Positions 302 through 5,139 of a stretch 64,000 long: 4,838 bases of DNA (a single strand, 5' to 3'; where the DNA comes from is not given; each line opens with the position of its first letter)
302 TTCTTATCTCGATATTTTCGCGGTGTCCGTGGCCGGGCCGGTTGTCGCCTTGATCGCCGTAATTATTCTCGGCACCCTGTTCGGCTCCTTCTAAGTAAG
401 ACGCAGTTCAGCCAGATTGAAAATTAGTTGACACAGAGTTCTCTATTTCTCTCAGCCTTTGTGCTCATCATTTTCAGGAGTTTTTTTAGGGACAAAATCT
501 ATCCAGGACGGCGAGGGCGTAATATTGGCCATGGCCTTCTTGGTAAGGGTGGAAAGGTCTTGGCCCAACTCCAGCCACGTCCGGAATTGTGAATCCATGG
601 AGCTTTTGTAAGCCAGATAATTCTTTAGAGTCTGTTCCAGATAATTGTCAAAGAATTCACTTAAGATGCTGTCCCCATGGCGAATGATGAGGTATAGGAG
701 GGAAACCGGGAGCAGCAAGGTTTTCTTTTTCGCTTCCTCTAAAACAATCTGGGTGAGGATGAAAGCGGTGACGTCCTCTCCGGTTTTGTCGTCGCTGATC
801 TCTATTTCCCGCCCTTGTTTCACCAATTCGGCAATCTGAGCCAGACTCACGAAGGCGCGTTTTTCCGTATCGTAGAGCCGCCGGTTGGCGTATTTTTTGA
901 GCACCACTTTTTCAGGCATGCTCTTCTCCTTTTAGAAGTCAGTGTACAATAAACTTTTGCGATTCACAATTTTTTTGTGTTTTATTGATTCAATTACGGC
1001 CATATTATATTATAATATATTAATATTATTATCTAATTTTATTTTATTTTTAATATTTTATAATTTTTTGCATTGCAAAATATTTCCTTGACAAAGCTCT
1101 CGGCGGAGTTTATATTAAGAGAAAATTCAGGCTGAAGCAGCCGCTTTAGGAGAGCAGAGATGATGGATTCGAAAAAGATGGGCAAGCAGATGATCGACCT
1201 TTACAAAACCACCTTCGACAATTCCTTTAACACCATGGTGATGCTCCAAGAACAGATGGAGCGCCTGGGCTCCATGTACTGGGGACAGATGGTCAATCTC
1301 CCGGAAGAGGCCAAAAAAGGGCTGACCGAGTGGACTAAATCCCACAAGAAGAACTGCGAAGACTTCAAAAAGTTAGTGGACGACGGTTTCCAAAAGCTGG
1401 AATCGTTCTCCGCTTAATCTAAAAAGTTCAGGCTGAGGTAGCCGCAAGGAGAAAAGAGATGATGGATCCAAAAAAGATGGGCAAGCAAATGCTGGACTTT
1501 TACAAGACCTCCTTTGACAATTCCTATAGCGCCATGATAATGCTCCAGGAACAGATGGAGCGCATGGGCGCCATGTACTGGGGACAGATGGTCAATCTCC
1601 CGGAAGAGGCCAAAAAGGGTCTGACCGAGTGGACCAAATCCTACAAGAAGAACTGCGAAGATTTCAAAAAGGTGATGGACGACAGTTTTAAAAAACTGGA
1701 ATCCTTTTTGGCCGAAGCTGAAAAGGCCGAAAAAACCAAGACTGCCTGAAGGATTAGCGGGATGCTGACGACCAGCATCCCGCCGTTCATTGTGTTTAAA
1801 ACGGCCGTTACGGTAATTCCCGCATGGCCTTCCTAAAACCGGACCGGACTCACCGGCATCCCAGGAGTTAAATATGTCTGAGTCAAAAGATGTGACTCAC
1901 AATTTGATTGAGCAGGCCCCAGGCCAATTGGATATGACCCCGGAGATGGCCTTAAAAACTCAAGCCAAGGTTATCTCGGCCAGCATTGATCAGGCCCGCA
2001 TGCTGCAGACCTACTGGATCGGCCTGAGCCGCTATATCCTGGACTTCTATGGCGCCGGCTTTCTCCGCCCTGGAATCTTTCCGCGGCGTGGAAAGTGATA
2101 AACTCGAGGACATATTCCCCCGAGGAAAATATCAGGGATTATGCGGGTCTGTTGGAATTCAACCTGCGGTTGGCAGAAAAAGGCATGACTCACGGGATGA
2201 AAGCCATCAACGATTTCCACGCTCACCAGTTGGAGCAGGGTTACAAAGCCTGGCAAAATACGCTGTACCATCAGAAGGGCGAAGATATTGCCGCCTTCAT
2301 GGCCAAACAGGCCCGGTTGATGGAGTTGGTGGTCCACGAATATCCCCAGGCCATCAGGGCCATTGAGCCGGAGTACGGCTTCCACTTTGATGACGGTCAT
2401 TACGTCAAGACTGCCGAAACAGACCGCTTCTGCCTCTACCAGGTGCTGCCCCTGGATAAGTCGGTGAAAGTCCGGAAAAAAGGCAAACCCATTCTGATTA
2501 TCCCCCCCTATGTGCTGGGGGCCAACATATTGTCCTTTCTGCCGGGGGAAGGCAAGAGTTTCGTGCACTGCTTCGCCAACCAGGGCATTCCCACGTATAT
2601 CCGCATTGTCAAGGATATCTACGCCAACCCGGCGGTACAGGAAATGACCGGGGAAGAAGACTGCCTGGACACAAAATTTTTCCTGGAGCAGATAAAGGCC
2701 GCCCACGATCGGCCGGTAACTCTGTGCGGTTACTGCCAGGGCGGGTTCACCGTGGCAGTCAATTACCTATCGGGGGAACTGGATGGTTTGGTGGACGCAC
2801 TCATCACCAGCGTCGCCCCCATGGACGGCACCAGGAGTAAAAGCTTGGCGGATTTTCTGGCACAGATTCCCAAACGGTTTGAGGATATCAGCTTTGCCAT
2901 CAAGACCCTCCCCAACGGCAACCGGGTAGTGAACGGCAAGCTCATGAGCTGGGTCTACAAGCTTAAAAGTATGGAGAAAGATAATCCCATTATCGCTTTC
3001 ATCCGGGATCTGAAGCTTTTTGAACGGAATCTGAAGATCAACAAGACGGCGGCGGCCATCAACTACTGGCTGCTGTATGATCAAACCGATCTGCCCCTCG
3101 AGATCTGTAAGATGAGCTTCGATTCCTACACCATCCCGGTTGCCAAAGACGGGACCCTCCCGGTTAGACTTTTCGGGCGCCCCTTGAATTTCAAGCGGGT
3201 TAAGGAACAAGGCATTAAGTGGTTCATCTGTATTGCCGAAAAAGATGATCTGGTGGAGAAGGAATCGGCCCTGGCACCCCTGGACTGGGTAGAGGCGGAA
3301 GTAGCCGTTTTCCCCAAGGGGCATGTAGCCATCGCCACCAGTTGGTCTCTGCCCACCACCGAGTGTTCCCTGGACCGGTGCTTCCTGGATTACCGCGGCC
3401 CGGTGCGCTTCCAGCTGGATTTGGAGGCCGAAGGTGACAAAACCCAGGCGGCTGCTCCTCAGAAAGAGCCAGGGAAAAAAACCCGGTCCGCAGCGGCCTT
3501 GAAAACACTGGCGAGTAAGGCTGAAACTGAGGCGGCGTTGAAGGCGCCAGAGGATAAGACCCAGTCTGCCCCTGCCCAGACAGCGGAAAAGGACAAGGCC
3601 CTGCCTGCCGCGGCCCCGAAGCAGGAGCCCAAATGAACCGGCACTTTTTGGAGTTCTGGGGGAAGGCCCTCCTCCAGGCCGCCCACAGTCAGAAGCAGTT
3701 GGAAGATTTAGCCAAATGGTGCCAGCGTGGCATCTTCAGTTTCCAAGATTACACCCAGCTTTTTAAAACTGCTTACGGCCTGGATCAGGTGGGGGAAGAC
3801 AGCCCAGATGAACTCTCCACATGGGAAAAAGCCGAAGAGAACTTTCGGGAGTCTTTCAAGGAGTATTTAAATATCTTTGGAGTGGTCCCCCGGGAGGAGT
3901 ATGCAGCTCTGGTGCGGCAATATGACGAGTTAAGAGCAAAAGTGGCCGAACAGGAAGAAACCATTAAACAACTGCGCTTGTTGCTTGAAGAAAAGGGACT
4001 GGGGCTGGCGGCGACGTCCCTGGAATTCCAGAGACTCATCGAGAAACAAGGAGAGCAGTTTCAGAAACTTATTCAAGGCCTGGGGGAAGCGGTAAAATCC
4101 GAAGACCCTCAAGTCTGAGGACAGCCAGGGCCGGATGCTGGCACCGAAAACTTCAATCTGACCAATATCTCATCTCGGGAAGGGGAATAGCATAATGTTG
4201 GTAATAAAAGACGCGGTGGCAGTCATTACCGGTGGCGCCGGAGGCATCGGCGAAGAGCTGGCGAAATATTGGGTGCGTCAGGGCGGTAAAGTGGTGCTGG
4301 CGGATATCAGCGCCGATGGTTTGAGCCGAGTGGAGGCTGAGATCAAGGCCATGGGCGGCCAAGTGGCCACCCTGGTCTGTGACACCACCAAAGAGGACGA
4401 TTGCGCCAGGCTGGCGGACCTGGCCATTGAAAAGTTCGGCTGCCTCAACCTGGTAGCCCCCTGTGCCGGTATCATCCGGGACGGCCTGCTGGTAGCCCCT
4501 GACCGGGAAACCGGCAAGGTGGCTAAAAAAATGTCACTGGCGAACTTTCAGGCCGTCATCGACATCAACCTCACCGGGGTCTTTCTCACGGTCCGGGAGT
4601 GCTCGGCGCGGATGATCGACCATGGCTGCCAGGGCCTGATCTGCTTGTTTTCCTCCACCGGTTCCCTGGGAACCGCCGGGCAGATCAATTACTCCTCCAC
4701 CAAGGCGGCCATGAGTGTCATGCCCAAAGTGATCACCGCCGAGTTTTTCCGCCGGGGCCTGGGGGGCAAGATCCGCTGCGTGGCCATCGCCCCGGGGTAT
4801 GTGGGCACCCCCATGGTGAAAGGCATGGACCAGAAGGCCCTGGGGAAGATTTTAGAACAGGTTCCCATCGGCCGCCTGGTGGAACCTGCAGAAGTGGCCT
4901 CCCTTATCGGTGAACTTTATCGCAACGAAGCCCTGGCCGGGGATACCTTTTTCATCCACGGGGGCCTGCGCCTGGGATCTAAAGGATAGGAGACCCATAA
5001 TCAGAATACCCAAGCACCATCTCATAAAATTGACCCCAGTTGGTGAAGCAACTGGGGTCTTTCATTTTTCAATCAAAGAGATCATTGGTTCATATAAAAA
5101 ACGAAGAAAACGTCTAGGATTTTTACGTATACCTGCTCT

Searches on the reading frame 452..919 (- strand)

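Call 55: search_protein_families(library=pfam, proteins=[window:452-919:-], max_evalue=0.01)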
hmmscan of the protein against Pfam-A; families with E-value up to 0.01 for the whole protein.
window:452-919:- (155 aa): 1 family
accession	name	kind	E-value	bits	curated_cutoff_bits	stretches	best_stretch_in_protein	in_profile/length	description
PF07879.16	PHB_acc_N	-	3e-25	88.5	25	1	6-65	1-60/61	PHB/PHA accumulation regulator DNA-binding domain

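Call 56: search_protein_families(library=padloc, proteins=[window:452-919:-], max_evalue=0.001)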
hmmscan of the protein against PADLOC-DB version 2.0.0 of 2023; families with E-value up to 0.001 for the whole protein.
window:452-919:- (155 aa): 0 families

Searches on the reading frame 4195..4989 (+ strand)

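Call 55: search_protein_families(library=pfam, proteins=[window:4195-4989:+], max_evalue=0.01)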
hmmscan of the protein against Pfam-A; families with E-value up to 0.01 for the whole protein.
window:4195-4989:+ (264 aa): 4 families
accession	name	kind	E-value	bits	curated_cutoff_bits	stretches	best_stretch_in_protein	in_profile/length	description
PF00106.31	adh_short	-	1.3e-38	132.9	26.6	1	8-213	2-192/195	short chain dehydrogenase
PF13561.12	adh_short_C2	-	1.2e-35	123.7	27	1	15-258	3-235/236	Enoyl-(Acyl carrier protein) reductase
PF08659.16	KR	-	4.8e-12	46.6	22.6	1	8-173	2-156/180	KR domain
PF02737.24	3HCDH_N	-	0.0015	18.9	22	1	8-59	2-52/180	3-hydroxyacyl-CoA dehydrogenase, NAD binding domain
